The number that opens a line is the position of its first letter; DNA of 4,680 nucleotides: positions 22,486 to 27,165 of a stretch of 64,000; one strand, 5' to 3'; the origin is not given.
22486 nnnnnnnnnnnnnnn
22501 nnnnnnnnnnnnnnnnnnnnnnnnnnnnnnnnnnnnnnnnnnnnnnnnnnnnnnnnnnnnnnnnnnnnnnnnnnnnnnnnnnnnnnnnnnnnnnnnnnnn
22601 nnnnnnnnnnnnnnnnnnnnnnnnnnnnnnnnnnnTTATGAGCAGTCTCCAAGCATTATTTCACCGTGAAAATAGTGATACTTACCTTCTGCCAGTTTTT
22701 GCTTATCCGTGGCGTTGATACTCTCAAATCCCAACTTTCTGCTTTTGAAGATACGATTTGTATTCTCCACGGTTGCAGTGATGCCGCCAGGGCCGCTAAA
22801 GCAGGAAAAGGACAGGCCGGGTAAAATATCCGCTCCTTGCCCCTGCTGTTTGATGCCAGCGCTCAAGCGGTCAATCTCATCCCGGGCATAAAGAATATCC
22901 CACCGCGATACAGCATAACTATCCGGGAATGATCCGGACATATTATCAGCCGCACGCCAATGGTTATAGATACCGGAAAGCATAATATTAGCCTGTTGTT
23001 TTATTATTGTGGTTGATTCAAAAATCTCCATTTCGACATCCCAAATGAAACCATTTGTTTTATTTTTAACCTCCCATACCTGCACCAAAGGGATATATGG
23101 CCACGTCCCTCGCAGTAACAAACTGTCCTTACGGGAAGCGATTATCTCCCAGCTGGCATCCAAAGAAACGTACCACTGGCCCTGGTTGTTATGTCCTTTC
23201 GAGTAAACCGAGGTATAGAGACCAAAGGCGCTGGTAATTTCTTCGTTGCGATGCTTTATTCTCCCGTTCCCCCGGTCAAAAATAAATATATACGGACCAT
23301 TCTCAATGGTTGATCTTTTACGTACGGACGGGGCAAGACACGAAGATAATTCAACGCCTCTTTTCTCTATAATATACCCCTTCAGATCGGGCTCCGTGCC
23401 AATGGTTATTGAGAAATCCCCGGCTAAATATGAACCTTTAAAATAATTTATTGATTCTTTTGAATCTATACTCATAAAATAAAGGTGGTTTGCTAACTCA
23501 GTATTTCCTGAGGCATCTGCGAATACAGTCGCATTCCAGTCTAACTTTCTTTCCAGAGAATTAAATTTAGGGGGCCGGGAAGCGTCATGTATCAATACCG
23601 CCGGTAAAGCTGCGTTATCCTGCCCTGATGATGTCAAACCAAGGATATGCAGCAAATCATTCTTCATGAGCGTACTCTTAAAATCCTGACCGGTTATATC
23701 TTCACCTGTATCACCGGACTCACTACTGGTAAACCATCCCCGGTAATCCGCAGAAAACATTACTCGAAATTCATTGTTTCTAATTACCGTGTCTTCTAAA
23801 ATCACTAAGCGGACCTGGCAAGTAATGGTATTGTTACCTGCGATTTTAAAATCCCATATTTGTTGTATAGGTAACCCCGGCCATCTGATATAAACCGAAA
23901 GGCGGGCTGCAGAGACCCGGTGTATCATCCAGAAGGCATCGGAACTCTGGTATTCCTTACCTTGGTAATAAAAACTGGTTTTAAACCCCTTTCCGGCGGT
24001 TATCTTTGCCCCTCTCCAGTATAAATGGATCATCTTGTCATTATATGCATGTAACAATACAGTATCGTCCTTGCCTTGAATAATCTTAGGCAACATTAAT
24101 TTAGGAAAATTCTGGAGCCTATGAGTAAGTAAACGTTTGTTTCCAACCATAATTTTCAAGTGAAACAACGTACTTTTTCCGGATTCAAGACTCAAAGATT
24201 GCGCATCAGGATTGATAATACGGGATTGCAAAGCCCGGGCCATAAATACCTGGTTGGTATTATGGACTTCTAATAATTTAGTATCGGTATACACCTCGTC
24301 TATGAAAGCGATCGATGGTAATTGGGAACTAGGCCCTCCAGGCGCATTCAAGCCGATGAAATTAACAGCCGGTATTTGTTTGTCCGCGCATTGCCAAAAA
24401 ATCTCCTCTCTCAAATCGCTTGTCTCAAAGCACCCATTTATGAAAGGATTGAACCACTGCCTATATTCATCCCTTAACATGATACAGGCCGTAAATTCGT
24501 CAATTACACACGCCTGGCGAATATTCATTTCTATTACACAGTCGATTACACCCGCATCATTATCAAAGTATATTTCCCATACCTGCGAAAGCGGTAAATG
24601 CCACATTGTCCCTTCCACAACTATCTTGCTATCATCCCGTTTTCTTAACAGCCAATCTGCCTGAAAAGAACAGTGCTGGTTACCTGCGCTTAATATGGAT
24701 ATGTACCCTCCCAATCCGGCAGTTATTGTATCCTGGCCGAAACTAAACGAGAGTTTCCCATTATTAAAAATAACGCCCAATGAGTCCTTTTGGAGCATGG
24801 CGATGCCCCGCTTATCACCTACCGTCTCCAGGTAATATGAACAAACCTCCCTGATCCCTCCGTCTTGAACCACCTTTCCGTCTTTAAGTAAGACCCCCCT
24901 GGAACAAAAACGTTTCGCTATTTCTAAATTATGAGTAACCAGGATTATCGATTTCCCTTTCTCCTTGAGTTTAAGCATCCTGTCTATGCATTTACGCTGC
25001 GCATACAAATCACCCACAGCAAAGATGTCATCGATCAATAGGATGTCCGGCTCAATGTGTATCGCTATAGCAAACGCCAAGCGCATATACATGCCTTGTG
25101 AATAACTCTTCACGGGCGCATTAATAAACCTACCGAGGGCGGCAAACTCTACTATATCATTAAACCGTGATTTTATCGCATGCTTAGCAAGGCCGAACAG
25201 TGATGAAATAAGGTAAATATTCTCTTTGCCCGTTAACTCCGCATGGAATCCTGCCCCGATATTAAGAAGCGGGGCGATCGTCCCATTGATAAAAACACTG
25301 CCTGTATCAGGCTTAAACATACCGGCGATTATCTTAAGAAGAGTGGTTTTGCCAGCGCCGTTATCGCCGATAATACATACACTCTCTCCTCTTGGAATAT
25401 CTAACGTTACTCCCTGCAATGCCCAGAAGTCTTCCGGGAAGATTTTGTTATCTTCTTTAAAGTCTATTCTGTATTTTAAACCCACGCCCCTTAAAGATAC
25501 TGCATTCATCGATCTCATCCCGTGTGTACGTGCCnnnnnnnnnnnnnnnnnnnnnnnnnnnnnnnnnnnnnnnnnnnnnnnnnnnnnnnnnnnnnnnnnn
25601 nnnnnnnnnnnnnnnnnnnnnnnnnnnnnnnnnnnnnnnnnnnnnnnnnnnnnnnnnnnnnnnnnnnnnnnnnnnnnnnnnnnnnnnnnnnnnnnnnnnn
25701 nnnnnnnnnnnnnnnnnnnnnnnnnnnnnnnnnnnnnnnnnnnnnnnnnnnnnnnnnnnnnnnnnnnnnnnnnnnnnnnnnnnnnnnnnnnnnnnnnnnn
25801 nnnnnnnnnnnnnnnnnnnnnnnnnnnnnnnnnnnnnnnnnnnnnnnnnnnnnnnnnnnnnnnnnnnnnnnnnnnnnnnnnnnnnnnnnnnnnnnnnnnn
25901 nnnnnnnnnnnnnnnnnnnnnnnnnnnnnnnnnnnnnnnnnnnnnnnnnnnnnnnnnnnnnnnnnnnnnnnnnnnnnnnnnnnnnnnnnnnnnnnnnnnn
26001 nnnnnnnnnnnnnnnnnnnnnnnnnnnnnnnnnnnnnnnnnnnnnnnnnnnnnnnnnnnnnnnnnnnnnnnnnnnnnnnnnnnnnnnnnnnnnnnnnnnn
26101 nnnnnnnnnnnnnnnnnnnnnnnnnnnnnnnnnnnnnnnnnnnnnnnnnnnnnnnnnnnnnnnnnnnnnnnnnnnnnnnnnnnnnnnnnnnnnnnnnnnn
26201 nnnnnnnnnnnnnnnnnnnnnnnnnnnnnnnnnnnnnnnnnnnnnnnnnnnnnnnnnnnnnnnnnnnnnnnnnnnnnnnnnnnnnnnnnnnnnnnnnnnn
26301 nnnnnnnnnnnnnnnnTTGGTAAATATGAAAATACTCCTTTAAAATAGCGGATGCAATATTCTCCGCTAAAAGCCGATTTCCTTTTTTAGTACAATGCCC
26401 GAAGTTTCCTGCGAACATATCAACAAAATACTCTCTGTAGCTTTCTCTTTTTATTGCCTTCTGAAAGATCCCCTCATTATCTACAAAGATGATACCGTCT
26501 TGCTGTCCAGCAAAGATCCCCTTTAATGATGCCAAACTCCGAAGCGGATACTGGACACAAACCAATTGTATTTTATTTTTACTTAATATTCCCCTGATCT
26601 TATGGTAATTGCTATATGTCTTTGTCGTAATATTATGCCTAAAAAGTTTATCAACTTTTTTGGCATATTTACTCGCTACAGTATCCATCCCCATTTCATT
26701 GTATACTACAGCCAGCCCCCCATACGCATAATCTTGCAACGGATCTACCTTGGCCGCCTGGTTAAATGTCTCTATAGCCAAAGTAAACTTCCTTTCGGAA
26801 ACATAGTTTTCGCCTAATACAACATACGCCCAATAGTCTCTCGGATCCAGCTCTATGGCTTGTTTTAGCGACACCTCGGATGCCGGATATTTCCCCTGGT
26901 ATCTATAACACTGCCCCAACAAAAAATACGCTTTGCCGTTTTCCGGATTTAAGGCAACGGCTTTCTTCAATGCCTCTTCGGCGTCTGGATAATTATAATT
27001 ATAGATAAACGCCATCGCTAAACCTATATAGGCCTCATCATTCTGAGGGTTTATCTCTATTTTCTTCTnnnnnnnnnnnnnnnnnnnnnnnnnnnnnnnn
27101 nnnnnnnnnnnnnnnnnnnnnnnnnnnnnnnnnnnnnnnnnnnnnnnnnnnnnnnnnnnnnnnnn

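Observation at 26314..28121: SGNH-TPR protein split by a frameshift near 27015-27072, with TPR repeats inserted between SGNH blocks III and V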

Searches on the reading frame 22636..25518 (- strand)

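Call 64: search_protein_families(library=pfam, max_evalue=0.01, proteins=[window:22636-25518:-])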
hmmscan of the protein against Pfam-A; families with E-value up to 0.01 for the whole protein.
window:22636-25518:- (960 aa): 5 families
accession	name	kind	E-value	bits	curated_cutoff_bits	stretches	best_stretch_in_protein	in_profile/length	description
PF00005.33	ABC_tran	-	4.5e-19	69.9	25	1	34-165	1-135/137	ABC transporter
PF13304.12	AAA_21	-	1.3e-07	32.5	27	1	47-122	2-63/304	AAA domain, putative AbiEii toxin, Type IV TA system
PF13555.12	AAA_29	-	7.8e-05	22.8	27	1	35-72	13-50/61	P-loop containing region of AAA domain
PF13476.12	AAA_23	-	0.00098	20.2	27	1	45-65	20-40/201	AAA domain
PF13175.12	AAA_15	-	0.001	19.2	32.1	1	46-71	25-50/374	AAA ATPase domain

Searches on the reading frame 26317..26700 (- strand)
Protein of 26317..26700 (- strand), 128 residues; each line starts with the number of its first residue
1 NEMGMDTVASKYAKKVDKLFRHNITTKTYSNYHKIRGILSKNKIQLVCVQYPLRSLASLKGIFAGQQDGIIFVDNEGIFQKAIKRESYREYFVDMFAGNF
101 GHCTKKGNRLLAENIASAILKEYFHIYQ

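Call 62: search_protein_representatives(protein=window:26317-26700:-)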
Query: 128 residues. Proteins with E-value up to 0.001 (for the whole library): 2422; up to 1e-10: 1844; up to 1e-30: 149. The best 150 are listed.
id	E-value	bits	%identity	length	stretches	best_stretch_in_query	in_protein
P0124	9.0e-38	145.3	57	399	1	8-125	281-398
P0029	7.0e-36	139.2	60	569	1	2-124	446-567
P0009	7.9e-36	139.1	54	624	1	2-124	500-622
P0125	9.3e-36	138.8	55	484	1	8-127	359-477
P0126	1.5e-35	138.2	54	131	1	2-125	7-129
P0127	1.9e-35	137.9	55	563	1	2-120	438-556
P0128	2.1e-35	137.7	57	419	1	2-125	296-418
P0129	2.2e-35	137.6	54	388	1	2-125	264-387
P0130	4.0e-35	136.8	63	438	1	25-126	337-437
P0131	4.1e-35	136.8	55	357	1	2-124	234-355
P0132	4.5e-35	136.6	52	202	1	2-121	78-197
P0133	4.9e-35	136.5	55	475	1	3-124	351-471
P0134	5.7e-35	136.3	53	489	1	2-125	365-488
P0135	7.8e-35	135.9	52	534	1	2-124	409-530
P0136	1.1e-34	135.4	58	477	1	6-124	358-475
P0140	2.5e-34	134.2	61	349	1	14-124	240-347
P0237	2.2e-31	124.7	51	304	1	14-123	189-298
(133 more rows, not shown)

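Call 64: search_protein_families(library=pfam, max_evalue=0.01, proteins=[P0237, P0140])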
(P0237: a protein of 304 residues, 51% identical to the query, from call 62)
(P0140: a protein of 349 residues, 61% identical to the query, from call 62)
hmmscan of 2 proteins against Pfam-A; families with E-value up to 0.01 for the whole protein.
P0237 (304 aa): 3 families
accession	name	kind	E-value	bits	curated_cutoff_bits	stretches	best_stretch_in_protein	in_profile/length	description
PF13472.12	Lipase_GDSL_2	-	1.4e-07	32.6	32.9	1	58-153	1-94/178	GDSL-like Lipase/Acylhydrolase family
PF25182.1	NonGDSL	-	8.2e-05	22.5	80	1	60-124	42-106/220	Non-GDSL lipase-like family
PF00657.28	Lipase_GDSL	-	0.0019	18.8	23.6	0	56-289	1-207/208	GDSL-like Lipase/Acylhydrolase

P0140 (349 aa): 16 families
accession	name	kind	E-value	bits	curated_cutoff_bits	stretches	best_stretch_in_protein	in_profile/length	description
PF13181.12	TPR_8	-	1.1e-09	38.1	25.7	1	186-217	3-34/34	Tetratricopeptide repeat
PF00515.34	TPR_1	-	7.4e-09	35.5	27.8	1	186-217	3-34/34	Tetratricopeptide repeat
PF13472.12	Lipase_GDSL_2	-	6.4e-08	33.7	32.9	1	61-151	1-88/178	GDSL-like Lipase/Acylhydrolase family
PF13414.12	TPR_11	-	6.7e-08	32.5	26.8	2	191-222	1-32/42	TPR repeat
PF07719.23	TPR_2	-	3.3e-07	30.4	27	1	186-217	3-34/34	Tetratricopeptide repeat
PF13431.12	TPR_17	-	3.9e-07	30.3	24.4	1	173-205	2-34/34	Tetratricopeptide repeat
PF14559.12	TPR_19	-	4.8e-07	30.4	25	1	168-217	9-58/68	Tetratricopeptide repeat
PF13428.12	TPR_14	-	2.9e-06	27.9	23.5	1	186-219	3-36/44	Tetratricopeptide repeat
PF13432.12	TPR_16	-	7.6e-06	26.7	32.7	1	168-217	15-64/65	Tetratricopeptide repeat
PF00657.28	Lipase_GDSL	-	2.3e-05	25.1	23.6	1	59-337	1-207/208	GDSL-like Lipase/Acylhydrolase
PF04311.20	DUF459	-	0.00028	20.8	27.2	0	58-129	1-73/197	Protein of unknown function (DUF459)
PF25182.1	NonGDSL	-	0.00032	20.5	80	1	62-127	41-106/220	Non-GDSL lipase-like family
PF13374.12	TPR_10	-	0.00064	20.1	27.5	1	186-212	4-30/42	Tetratricopeptide repeat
PF23914.1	TPR_CcmH_CycH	-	0.00093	19.5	42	1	179-218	45-84/158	Cytochrome c-type biogenesis protein H TPR domain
PF13176.12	TPR_7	-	0.0012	19.2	27.9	0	186-217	1-34/36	Tetratricopeptide repeat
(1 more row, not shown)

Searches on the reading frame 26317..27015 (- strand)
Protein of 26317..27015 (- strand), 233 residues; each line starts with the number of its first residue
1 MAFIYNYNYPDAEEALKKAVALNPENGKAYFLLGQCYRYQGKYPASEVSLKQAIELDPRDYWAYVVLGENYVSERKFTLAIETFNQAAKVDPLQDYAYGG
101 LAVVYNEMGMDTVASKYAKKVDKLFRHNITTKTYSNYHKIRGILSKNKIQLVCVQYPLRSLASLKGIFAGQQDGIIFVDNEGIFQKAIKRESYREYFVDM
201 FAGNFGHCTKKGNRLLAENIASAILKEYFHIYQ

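Call 14: list_cluster_members(proteins=[P0001, window:26317-27015:-])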
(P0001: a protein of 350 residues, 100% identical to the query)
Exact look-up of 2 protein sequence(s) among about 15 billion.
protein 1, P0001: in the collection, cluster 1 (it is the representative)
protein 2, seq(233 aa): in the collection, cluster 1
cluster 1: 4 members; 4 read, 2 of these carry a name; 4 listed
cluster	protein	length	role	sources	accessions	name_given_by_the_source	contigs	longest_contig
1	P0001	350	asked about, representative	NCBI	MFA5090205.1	MAG: tetratricopeptide repeat protein [Candidatus Omnitrophota bacterium]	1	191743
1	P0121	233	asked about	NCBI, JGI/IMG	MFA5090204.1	MAG: tetratricopeptide repeat protein [Candidatus Omnitrophota bacterium]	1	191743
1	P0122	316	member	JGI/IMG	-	-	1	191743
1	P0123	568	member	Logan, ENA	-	-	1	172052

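Call 18: find_encoding_contigs(protein=P0123, flank=10000, max_places=6)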
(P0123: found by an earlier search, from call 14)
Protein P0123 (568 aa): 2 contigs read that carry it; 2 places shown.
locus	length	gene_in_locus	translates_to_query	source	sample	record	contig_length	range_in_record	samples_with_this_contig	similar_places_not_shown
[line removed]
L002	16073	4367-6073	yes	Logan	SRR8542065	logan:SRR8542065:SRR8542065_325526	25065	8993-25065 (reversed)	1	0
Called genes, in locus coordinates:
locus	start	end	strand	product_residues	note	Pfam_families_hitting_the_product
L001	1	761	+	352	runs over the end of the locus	PF21088:MS_channel_1st, PF00924:MS_channel_2nd, PF21082:MS_channel_3rd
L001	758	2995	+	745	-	PF00982:Glyco_transf_20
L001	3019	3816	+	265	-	PF02358:Trehalose_PPase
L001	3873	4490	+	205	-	PF19027:DUF5752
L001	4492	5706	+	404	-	PF21269:TreT_GT1, PF20706:GT4-conflict (weak), PF00534:Glycos_transf_1, PF13692:Glyco_trans_1_4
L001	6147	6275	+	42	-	-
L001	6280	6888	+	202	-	PF02508:Rnf-Nqr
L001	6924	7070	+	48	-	-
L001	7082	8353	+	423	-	PF00939:Na_sulph_symp, PF02040:ArsB, PF03600:CitMHS, PF06808:DctM (weak), PF00939:Na_sulph_symp, PF03600:CitMHS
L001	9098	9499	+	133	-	PF00535:Glycos_transf_2 (weak)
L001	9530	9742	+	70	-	-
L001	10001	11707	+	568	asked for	PF13472:Lipase_GDSL_2 (weak), PF13424:TPR_12 (weak), PF12895:ANAPC3 (weak), PF14559:TPR_19 (weak), PF00515:TPR_1 (weak), PF13432:TPR_16, PF14559:TPR_19, PF13432:TPR_16, +18 more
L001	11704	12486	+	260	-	PF01061:ABC2_membrane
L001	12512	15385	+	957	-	PF00005:ABC_tran, PF13304:AAA_21 (faint)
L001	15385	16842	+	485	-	PF04055:Radical_SAM, PF13186:SPASM (weak)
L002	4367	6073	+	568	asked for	PF13472:Lipase_GDSL_2 (weak), PF13424:TPR_12 (weak), PF12895:ANAPC3 (weak), PF14559:TPR_19 (weak), PF00515:TPR_1 (weak), PF13432:TPR_16, PF14559:TPR_19, PF13432:TPR_16, +18 more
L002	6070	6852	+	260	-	PF01061:ABC2_membrane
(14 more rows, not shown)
